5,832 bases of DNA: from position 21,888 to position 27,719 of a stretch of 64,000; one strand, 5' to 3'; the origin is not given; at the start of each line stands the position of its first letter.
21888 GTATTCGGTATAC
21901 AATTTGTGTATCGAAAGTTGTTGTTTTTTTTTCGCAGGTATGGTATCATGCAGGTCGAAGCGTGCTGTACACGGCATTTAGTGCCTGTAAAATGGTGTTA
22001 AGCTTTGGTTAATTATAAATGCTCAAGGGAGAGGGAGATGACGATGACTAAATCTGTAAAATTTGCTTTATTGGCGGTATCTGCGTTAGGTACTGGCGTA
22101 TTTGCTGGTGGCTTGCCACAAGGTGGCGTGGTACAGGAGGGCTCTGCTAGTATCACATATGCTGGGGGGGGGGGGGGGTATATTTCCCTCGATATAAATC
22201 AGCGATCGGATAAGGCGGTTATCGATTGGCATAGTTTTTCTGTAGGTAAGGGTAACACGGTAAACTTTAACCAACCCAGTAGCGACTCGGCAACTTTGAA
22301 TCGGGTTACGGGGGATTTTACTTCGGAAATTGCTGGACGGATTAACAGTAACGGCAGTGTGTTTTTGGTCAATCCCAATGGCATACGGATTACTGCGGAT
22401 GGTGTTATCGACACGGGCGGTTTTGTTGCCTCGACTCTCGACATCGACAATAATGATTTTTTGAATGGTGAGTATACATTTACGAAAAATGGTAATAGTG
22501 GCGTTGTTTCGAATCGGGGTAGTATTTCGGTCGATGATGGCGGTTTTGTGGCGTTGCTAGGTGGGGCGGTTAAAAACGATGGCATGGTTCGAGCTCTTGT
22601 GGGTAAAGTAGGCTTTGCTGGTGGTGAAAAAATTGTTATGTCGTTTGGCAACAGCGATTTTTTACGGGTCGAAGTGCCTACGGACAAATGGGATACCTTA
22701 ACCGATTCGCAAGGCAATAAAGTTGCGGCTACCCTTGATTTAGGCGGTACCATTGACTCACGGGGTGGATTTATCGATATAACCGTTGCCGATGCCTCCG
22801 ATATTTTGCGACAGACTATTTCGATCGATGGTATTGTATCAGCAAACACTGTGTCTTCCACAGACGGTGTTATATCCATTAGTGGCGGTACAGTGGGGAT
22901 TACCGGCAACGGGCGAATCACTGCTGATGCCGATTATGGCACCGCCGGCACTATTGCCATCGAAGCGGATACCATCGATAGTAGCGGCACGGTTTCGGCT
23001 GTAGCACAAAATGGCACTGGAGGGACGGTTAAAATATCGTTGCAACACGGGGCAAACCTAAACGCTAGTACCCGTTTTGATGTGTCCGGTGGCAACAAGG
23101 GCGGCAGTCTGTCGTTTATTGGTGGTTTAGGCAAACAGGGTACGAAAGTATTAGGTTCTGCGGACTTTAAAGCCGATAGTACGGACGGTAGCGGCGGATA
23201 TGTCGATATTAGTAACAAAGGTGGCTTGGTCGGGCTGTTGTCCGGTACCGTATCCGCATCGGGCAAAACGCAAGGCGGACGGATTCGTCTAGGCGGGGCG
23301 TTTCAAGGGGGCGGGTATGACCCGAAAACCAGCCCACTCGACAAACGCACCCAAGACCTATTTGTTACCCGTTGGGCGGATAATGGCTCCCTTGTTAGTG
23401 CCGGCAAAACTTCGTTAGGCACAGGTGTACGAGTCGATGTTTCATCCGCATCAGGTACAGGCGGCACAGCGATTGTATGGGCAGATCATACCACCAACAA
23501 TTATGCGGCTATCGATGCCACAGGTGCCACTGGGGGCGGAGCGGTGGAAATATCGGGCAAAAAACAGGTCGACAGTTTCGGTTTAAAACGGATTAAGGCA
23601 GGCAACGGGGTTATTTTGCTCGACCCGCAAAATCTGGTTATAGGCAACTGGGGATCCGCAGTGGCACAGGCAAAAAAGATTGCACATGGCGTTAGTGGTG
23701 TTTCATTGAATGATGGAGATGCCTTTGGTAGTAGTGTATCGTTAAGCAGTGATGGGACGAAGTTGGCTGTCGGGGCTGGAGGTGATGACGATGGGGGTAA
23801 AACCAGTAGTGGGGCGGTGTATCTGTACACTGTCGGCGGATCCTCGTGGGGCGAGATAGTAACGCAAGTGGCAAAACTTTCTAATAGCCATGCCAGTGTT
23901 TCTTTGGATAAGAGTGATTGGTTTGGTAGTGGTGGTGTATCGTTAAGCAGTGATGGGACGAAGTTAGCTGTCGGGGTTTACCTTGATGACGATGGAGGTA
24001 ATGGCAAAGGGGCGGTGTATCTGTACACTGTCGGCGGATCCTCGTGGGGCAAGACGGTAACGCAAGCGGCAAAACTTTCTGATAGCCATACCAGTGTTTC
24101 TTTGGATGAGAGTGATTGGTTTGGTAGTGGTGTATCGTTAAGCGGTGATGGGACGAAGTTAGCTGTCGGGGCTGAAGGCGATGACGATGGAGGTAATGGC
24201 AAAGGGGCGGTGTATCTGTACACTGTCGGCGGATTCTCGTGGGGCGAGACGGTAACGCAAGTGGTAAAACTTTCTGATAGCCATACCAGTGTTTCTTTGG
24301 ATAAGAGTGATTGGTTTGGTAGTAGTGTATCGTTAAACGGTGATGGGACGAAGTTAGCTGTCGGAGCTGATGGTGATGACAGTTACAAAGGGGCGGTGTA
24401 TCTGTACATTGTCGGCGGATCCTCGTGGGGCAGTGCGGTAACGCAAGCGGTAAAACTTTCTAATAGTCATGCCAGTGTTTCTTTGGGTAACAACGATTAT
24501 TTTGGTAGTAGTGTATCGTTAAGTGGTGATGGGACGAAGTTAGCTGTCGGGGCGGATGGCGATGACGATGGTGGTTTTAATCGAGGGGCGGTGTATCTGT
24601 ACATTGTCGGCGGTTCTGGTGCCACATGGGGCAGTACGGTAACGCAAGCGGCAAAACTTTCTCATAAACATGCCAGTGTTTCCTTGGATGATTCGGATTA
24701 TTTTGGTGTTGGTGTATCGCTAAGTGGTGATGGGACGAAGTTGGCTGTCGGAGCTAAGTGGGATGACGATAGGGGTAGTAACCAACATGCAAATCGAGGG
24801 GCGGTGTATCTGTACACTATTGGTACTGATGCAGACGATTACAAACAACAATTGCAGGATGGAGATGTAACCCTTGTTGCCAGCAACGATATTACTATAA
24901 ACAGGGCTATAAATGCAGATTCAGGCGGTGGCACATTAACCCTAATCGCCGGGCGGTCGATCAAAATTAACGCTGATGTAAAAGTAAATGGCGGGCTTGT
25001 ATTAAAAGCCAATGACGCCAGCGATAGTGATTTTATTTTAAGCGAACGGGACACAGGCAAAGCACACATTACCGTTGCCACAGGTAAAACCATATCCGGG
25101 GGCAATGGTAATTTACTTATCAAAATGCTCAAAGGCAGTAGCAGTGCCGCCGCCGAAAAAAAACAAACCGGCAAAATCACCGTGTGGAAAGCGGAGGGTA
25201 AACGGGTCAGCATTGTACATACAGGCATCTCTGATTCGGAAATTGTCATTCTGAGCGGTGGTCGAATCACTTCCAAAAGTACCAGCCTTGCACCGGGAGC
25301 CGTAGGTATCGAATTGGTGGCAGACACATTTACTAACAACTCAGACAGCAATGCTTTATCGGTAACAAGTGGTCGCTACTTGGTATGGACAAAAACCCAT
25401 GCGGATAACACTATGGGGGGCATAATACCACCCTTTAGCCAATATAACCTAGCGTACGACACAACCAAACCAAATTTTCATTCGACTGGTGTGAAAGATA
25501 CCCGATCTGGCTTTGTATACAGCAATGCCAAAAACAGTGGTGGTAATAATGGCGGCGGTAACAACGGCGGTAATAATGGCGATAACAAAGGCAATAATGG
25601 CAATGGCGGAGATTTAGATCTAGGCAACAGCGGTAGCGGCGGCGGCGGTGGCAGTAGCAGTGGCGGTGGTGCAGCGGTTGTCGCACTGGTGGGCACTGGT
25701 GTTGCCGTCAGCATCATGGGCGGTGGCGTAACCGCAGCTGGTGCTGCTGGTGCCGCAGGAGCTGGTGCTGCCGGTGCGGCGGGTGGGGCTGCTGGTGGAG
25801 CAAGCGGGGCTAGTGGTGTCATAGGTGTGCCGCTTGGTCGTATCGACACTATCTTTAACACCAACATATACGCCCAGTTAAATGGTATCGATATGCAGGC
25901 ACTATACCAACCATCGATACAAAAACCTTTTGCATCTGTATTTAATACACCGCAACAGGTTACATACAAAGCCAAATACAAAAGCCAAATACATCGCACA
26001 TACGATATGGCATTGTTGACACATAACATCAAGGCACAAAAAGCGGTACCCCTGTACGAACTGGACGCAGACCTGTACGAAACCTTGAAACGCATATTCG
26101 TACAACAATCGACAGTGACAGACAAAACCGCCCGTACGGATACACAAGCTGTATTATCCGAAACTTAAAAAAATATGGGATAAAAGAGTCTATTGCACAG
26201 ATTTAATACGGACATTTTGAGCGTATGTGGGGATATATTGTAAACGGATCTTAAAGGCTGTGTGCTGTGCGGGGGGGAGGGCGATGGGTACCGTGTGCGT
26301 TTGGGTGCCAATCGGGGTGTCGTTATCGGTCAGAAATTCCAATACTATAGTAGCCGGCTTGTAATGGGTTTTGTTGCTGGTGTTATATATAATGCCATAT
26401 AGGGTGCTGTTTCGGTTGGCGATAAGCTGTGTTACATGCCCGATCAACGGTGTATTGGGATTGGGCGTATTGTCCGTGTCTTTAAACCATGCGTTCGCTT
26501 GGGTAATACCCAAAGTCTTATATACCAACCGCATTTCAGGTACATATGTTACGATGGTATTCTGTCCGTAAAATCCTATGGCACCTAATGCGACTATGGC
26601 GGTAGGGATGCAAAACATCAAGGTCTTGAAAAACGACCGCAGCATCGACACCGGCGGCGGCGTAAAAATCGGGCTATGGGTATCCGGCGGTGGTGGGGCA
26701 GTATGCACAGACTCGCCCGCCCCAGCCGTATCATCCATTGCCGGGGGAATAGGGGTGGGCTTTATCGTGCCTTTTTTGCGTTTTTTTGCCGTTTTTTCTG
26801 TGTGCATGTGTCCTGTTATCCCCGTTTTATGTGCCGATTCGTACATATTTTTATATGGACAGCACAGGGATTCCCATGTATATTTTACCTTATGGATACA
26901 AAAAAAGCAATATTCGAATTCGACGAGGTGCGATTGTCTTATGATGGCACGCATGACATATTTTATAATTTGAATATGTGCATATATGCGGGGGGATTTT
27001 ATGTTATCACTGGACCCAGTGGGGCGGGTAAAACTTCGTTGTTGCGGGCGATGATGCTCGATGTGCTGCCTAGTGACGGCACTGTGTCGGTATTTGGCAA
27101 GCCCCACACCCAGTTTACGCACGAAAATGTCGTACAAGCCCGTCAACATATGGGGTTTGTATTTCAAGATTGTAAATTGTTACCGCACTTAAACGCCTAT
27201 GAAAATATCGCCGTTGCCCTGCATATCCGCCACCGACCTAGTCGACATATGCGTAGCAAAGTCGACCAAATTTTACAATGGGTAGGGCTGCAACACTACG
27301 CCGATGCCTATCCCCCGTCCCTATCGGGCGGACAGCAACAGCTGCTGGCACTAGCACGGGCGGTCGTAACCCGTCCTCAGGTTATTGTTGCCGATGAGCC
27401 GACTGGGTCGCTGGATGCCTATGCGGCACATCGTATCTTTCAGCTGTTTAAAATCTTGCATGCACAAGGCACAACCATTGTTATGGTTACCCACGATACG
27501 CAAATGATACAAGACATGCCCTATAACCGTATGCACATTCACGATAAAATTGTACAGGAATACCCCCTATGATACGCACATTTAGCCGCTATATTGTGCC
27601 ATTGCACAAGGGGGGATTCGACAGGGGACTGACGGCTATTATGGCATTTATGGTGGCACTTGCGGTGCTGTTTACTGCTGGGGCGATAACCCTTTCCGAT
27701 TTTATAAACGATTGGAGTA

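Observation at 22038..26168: Unusual TPS-domain / six-repeat FG-GAP / hydrophobic-tail architecture in two paralogs with no adjacent TpsB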

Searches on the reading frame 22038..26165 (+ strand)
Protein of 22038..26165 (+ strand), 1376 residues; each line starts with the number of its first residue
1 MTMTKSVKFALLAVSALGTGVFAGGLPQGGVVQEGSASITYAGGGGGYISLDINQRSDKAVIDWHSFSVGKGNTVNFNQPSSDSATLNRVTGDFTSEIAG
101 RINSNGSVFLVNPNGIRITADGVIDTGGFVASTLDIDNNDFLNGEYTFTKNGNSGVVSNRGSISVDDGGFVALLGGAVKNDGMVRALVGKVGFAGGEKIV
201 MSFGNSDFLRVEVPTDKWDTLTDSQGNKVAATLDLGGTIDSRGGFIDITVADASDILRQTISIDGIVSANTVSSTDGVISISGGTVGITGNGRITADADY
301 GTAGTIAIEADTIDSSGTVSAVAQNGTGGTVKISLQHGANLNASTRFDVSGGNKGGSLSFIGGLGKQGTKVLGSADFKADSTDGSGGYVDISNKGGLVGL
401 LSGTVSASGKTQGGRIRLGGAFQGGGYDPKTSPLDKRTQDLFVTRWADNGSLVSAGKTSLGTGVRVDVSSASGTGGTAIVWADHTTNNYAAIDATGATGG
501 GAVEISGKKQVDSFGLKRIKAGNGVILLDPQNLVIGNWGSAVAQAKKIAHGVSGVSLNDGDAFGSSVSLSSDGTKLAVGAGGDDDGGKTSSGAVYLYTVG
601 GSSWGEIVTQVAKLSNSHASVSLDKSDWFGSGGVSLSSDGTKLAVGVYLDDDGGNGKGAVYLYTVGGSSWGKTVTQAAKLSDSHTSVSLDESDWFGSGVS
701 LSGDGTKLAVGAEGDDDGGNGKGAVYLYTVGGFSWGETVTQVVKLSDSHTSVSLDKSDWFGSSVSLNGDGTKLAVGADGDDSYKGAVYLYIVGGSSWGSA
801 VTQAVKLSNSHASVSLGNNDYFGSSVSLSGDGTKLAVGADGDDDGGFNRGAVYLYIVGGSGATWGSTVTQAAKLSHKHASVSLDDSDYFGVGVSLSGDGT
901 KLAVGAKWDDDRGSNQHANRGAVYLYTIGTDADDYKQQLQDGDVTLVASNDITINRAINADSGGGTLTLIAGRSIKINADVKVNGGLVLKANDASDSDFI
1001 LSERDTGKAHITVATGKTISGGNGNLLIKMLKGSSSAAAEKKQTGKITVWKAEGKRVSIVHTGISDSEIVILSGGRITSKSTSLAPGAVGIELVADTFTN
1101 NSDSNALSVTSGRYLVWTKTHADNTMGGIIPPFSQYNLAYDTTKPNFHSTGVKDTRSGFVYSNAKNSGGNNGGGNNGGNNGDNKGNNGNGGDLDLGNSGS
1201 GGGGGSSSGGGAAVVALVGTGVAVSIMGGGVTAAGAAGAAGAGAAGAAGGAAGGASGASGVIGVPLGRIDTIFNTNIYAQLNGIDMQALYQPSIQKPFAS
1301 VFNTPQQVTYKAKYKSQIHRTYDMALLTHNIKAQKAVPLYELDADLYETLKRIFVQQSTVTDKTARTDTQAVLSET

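Call 5: search_protein_families(library=pfam, proteins=[window:22038-26165:+], max_evalue=0.1)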
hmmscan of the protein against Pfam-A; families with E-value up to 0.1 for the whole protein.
seq(1376 aa): 2 families
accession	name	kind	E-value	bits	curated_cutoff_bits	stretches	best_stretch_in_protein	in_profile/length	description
PF14312.12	FG-GAP_2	-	2e-43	146.8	23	6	818-855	14-49/49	FG-GAP repeat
PF05860.19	TPS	-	2.1e-30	106.9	33.5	1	27-295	5-251/252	TPS secretion domain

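Call 6: search_protein_families(library=ncbifam, proteins=[window:22038-26165:+], max_evalue=0.1)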
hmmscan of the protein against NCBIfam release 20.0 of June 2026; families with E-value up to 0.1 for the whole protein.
window:22038-26165:+ (1376 aa): 2 families
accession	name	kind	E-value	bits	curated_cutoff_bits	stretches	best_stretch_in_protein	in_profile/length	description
TIGR01901.1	adhes_NPXG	domain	2.1e-20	72.4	29.1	1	62-136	2-78/79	filamentous hemagglutinin N-terminal domain-containing protein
NF012204.1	adhes_FxxPxG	domain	2.5e-05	24.2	60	1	56-172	9-129/153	leukotoxin LktA family filamentous adhesin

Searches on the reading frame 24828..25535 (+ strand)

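Call 62: search_protein_families(library=pfam, proteins=[window:24828-25535:+], max_evalue=10)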
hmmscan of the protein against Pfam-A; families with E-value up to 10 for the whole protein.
seq(236 aa): 1 family
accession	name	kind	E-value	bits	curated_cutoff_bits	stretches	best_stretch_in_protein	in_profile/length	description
PF23981.1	DUF7305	-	0.0092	16.3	27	1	8-81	66-133/185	Domain of unknown function (DUF7305)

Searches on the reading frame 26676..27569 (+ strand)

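Call 26: search_protein_families(library=pfam, proteins=[window:26676-27569:+], max_evalue=0.01)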
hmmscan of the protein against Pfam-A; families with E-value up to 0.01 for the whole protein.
window:26676-27569:+ (298 aa): 12 families
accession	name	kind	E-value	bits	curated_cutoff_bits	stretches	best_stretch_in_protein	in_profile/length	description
PF00005.33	ABC_tran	-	3.3e-32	112.4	25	1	98-243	3-136/137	ABC transporter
PF13304.12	AAA_21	-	1.3e-13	52.1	27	2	201-276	223-301/304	AAA domain, putative AbiEii toxin, Type IV TA system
PF02463.25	SMC_N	-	6.3e-07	29.5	40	1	106-281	24-205/220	RecF/RecN/SMC N terminal domain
PF13191.12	AAA_16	-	0.00028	21.8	32.6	1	106-142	24-59/167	AAA ATPase domain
PF13401.12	AAA_22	-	0.00048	20.9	27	1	106-146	5-33/130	AAA domain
PF13555.12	AAA_29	-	0.00093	19.3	27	1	106-132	22-48/61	P-loop containing region of AAA domain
PF20703.3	nSTAND1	-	0.002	18.3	27.1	1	107-132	34-59/379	Novel STAND NTPase 1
PF13604.12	AAA_30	-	0.0023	18.1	27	0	108-127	20-39/191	AAA domain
PF13481.12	AAA_25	-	0.0024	18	27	1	102-152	29-75/195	AAA domain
PF13476.12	AAA_23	-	0.0028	18.8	27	1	106-126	19-39/201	AAA domain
PF25199.1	nSTAND_NTPase5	-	0.003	17.8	34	1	108-149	43-85/145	Novel STAND NTPase 5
PF20720.3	nSTAND3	-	0.0069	16.5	27.2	0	106-134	17-45/155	Novel STAND NTPase 3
